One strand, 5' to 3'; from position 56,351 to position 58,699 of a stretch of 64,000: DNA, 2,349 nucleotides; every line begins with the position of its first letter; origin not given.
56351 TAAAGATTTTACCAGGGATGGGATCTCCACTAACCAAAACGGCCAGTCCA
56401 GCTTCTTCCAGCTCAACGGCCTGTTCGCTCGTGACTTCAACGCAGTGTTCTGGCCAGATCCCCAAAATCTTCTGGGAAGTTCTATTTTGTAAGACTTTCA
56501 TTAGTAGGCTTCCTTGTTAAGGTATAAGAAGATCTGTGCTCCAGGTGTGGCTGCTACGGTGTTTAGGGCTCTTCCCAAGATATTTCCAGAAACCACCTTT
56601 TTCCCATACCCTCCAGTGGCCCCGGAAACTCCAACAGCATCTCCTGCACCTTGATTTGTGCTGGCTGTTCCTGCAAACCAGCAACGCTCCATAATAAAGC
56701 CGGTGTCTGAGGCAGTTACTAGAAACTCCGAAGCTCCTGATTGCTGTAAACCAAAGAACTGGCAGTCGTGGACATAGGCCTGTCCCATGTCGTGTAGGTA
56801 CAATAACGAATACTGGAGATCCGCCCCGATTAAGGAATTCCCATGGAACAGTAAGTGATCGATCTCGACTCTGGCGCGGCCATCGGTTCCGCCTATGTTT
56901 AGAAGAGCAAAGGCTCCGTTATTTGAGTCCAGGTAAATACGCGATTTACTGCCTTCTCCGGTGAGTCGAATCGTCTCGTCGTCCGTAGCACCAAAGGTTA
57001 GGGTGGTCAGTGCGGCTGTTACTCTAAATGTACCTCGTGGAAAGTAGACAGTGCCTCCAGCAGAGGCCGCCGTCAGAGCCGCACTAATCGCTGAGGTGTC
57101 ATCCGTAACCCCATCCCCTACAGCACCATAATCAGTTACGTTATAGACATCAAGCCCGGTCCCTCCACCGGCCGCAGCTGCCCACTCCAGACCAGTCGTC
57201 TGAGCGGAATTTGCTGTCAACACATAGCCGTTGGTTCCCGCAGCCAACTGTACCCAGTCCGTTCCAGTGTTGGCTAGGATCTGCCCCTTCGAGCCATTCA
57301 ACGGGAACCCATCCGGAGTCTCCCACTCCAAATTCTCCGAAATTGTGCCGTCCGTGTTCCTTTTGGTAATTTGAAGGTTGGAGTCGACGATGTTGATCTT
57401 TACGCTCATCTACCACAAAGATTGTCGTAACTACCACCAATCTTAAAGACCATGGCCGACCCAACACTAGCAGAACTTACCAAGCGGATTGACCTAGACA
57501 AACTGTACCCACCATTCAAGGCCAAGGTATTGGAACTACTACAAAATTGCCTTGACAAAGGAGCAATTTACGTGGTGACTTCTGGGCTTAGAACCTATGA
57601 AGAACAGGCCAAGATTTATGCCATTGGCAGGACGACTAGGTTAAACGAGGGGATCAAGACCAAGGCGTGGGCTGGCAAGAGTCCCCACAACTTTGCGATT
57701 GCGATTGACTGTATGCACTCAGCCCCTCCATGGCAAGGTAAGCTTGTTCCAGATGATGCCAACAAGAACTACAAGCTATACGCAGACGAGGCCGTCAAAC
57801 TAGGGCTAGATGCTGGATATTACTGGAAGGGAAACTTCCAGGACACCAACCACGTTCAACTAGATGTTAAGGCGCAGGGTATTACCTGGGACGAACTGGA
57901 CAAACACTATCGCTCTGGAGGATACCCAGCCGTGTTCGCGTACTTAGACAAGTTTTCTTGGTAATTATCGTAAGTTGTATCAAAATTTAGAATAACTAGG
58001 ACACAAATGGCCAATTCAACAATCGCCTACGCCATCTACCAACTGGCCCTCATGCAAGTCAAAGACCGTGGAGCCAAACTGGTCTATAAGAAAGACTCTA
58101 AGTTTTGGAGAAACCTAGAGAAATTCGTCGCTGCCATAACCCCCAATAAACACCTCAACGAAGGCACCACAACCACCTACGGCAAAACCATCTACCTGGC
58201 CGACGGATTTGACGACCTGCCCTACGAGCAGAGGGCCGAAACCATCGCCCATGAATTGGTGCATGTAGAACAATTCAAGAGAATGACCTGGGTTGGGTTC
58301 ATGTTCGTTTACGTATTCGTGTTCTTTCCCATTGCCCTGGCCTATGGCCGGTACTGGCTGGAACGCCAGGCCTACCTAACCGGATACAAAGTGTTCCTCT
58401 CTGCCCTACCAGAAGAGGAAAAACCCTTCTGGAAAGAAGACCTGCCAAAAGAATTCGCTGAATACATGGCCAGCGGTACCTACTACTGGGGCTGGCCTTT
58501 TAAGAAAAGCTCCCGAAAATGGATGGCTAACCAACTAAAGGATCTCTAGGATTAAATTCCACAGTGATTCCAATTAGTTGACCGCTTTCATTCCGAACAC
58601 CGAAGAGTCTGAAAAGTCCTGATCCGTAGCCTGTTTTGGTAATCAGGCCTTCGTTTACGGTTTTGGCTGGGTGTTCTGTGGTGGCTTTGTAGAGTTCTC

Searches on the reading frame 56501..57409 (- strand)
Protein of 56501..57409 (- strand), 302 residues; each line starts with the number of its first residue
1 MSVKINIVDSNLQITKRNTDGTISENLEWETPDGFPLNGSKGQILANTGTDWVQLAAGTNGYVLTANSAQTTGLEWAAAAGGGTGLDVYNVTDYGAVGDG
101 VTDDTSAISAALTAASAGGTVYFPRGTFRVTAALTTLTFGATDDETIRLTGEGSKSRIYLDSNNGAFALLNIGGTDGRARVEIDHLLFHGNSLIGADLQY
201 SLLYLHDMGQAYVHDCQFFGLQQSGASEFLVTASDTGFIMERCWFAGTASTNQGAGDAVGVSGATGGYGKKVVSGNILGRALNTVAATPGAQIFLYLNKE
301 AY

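Call 37: search_protein_families(library=pfam, max_evalue=0.01, proteins=[window:56501-57409:-])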
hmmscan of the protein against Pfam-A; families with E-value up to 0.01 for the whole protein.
window:56501-57409:- (302 aa): 2 families
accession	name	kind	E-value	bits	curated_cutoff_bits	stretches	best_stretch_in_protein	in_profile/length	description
PF12708.12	Pect-lyase_RHGA_epim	-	1.3e-15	58.3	27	1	89-154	2-63/213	Rhamnogalacturonase A/epimerase, pectate lyase-like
PF12218.14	End_N_terminal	-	4.6e-05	23.5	26.3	1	96-131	1-36/67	N terminal extension of bacteriophage endosialidase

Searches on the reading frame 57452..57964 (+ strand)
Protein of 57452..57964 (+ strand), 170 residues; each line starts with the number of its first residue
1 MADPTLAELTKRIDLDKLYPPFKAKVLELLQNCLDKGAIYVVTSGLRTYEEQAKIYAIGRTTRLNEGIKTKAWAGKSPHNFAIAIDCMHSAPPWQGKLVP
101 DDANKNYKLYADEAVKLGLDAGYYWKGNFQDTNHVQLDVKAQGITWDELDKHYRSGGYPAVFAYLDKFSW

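Call 37: search_protein_families(library=pfam, max_evalue=0.01, proteins=[window:57452-57964:+])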
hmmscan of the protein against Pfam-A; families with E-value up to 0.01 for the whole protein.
window:57452-57964:+ (170 aa): 2 families
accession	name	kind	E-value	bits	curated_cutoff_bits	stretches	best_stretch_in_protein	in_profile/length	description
PF02557.22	VanY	-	2.5e-08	34.2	25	1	22-93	8-80/132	D-alanyl-D-alanine carboxypeptidase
PF13539.11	Peptidase_M15_4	-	1.1e-06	29.6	25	1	74-136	5-69/70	D-alanyl-D-alanine carboxypeptidase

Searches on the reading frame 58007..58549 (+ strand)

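Call 37: search_protein_families(library=pfam, max_evalue=0.01, proteins=[window:58007-58549:+])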
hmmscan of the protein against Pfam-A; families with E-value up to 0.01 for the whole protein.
window:58007-58549:+ (180 aa): 3 families
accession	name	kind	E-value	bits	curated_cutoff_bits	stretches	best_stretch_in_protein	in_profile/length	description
PF20573.4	DUF6782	-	0.00024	20.9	27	1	34-93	48-107/241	Putative metallopeptidase family (DUF6782)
PF13699.11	eCIS_core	-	0.00028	21.4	22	1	56-91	41-76/79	eCIS core domain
PF13203.12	DUF2201_N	-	0.009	16.1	23.2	0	51-89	34-73/271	Putative metallopeptidase domain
